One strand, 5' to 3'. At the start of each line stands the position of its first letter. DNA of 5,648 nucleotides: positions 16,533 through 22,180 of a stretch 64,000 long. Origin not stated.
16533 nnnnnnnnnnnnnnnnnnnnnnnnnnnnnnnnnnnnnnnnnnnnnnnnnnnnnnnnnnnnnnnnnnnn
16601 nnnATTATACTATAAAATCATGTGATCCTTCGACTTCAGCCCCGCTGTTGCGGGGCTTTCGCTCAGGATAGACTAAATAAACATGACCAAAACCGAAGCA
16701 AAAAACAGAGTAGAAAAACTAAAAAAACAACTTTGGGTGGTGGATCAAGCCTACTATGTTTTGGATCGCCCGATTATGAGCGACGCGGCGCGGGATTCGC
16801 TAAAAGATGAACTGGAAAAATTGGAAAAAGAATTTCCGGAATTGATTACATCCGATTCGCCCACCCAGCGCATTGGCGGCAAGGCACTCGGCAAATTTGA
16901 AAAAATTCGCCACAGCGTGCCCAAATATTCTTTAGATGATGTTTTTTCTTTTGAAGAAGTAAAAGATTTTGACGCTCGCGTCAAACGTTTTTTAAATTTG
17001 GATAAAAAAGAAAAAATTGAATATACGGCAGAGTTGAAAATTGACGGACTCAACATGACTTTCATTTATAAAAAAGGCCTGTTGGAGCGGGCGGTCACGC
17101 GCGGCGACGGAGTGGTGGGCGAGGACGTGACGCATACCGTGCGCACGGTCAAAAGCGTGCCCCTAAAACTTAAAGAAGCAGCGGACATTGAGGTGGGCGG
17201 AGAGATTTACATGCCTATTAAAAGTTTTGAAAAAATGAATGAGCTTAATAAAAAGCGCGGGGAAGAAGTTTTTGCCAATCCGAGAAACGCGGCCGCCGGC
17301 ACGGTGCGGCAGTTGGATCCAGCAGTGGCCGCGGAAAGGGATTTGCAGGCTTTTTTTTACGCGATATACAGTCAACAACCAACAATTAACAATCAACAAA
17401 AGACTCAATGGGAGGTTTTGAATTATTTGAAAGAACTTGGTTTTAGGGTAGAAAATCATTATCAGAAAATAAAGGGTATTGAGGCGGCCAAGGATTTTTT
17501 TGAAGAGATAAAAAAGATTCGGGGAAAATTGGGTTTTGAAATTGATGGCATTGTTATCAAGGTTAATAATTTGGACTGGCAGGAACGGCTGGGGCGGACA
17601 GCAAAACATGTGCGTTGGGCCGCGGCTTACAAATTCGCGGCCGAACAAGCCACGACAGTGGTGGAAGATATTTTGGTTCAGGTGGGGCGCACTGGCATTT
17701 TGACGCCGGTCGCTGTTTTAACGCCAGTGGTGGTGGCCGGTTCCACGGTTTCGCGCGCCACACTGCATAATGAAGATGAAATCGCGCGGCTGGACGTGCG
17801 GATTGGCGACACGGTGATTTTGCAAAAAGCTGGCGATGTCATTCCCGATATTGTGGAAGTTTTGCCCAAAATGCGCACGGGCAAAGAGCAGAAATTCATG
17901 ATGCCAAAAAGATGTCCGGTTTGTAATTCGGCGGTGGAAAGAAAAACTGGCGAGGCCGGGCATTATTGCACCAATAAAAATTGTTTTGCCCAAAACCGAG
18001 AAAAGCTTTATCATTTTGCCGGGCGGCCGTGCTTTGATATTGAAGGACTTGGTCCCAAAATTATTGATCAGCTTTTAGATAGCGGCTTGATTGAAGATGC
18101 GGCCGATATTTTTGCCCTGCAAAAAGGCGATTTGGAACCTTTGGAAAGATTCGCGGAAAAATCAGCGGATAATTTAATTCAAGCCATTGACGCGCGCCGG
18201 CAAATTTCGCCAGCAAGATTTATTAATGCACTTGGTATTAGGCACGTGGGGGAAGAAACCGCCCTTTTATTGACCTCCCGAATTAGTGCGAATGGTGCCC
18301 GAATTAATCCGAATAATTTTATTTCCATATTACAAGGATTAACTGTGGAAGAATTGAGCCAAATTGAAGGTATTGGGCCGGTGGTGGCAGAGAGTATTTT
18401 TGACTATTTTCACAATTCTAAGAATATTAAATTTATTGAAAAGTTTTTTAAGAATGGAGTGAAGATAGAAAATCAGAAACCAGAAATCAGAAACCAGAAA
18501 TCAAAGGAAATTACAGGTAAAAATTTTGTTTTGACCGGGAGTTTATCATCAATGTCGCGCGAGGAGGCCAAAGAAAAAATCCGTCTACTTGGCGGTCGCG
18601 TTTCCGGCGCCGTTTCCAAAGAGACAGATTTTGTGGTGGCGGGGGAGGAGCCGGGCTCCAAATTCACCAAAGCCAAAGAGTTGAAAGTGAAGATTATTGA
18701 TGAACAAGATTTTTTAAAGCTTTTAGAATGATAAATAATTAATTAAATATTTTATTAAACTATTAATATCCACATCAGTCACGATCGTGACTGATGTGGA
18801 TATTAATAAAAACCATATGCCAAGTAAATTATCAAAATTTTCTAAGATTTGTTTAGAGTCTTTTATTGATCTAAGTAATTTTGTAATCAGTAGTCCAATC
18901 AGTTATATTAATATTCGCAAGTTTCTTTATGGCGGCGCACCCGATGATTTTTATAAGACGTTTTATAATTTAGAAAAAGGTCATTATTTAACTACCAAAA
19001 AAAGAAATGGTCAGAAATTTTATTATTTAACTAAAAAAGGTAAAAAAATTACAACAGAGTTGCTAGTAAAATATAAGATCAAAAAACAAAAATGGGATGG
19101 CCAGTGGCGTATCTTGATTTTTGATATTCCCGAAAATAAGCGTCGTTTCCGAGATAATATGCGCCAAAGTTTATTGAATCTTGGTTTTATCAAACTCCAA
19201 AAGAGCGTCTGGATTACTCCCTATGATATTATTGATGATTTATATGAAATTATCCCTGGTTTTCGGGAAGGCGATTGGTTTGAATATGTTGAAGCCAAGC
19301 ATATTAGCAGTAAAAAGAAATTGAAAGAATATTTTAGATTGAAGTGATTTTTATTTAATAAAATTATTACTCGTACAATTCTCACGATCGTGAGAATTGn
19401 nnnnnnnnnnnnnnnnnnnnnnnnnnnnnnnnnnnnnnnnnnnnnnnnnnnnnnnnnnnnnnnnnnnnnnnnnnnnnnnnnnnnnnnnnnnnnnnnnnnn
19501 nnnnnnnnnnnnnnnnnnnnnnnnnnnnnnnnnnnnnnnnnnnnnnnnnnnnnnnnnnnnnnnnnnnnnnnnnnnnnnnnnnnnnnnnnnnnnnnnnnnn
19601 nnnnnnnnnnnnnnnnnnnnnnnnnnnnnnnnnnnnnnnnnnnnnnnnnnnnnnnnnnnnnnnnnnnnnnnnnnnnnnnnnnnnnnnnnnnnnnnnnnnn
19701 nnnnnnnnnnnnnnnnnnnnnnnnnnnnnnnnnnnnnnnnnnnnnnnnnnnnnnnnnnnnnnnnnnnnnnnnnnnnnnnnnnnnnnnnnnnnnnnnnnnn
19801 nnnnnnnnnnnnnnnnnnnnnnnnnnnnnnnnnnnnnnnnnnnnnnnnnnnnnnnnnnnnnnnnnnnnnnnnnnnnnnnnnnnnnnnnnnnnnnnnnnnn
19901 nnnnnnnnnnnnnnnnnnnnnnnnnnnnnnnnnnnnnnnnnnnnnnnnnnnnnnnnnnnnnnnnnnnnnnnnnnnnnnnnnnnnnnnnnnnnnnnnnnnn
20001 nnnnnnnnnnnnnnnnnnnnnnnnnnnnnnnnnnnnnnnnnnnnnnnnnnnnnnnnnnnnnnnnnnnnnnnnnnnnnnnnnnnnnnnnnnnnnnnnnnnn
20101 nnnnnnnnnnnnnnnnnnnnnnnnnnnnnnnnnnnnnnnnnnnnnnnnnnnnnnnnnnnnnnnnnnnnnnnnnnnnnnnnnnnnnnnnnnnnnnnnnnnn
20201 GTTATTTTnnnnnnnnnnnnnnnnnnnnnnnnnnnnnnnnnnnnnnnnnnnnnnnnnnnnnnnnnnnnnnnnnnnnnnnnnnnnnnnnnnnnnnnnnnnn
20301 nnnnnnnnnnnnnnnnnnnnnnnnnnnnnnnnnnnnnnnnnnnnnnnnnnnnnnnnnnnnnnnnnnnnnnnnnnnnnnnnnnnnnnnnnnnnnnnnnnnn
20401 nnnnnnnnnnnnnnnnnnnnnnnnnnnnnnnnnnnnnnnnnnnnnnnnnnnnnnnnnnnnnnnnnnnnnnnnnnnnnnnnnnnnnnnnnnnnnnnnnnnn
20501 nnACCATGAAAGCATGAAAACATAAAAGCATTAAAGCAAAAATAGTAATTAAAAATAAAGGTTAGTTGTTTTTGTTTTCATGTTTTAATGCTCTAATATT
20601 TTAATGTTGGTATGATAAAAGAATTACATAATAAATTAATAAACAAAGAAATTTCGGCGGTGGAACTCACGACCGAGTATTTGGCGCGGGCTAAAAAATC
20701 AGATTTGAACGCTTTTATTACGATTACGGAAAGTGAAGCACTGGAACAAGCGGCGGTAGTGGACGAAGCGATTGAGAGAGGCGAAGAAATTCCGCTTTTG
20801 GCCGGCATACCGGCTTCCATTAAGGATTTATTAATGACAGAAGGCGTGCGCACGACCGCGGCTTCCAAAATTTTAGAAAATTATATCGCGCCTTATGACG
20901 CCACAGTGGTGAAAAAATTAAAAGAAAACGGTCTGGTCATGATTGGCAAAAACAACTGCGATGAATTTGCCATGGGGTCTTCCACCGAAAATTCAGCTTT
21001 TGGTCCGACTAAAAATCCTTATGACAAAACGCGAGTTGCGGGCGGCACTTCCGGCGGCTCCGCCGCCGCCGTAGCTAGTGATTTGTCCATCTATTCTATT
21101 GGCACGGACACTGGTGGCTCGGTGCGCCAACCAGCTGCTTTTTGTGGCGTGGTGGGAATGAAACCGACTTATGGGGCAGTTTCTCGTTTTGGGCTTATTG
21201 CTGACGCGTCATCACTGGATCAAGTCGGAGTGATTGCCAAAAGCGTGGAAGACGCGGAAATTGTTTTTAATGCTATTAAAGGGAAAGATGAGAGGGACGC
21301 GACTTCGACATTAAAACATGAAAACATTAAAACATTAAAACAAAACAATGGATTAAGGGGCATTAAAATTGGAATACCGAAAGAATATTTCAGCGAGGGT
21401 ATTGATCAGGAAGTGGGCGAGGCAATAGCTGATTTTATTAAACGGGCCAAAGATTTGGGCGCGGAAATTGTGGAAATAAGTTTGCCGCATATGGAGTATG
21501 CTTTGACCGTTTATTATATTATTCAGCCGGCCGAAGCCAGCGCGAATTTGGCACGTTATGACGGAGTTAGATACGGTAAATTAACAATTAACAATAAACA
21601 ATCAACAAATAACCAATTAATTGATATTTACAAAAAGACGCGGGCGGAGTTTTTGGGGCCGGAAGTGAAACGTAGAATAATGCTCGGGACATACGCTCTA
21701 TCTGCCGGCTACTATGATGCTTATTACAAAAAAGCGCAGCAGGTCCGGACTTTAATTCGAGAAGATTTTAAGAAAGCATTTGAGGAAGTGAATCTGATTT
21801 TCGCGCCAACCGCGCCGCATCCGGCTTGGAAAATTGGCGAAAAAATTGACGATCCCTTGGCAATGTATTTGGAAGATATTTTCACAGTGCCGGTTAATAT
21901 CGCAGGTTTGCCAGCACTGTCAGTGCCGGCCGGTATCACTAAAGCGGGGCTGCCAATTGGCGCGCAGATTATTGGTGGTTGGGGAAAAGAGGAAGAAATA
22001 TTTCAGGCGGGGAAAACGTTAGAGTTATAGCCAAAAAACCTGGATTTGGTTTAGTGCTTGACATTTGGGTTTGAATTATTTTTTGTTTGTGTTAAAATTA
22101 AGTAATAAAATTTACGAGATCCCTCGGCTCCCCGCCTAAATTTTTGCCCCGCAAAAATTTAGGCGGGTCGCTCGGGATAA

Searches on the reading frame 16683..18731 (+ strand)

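Call 74: search_protein_families(library=pfam, proteins=[window:16683-18731:+], max_evalue=0.0001)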
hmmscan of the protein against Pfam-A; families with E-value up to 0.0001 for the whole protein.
window:16683-18731:+ (682 aa): 10 families
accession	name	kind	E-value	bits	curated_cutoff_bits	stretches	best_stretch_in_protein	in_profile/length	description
PF01653.23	DNA_ligase_aden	-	1e-87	294.3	27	1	71-321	3-253/253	NAD-dependent DNA ligase adenylation domain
PF03120.22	DNA_ligase_OB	-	2e-33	114.5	32.9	1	324-401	1-78/79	NAD-dependent DNA ligase OB-fold domain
PF00533.33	BRCT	-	2.2e-17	63.5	21.3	1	611-680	7-77/78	BRCA1 C Terminus (BRCT) domain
PF12826.13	HHH_2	-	1.6e-14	54.2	27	1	512-585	1-64/64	Helix-hairpin-helix motif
PF03119.21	DNA_ligase_ZBD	-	7.7e-09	35.7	25.8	1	410-434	1-25/27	NAD-dependent DNA ligase C4 zinc finger domain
PF14520.12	HHH_5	-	3.4e-08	34.3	27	0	452-502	6-55/57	Helix-hairpin-helix domain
PF22745.1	Nlig-Ia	-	1.8e-07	32.1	27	1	7-57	3-53/92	DNA ligase-like, N-terminal NAD+-binding domain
PF12738.14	PTCB-BRCT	-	9.7e-07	29.2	22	1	620-672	7-59/63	twin BRCT domain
PF00633.29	HHH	-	7.1e-06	26.1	24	1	554-575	9-30/30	Helix-hairpin-helix motif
PF09414.15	RNA_ligase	-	7e-05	23.5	27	0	113-296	2-159/171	RNA ligase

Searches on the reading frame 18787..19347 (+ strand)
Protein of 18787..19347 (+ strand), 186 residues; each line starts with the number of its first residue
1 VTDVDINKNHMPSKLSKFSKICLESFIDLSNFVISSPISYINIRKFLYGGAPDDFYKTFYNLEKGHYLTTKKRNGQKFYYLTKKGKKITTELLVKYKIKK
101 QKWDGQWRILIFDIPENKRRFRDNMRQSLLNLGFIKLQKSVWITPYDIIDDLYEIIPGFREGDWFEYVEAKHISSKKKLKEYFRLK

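Call 74: search_protein_families(library=pfam, proteins=[window:18787-19347:+], max_evalue=0.0001)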
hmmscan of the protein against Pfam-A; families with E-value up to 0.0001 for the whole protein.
window:18787-19347:+ (186 aa): 1 family
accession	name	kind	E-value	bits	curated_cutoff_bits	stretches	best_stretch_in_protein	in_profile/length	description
PF20803.2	PaaX_M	-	1e-22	80.4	24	1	101-177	2-78/83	PaaX protein central Cas2-like domain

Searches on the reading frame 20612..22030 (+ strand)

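Call 74: search_protein_families(library=pfam, proteins=[window:20612-22030:+], max_evalue=0.0001)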
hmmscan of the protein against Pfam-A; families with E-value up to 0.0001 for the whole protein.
window:20612-22030:+ (472 aa): 1 family
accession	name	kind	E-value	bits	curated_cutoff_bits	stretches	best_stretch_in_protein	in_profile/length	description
PF01425.27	Amidase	-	6.3e-152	507.1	27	1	18-463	1-444/445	Amidase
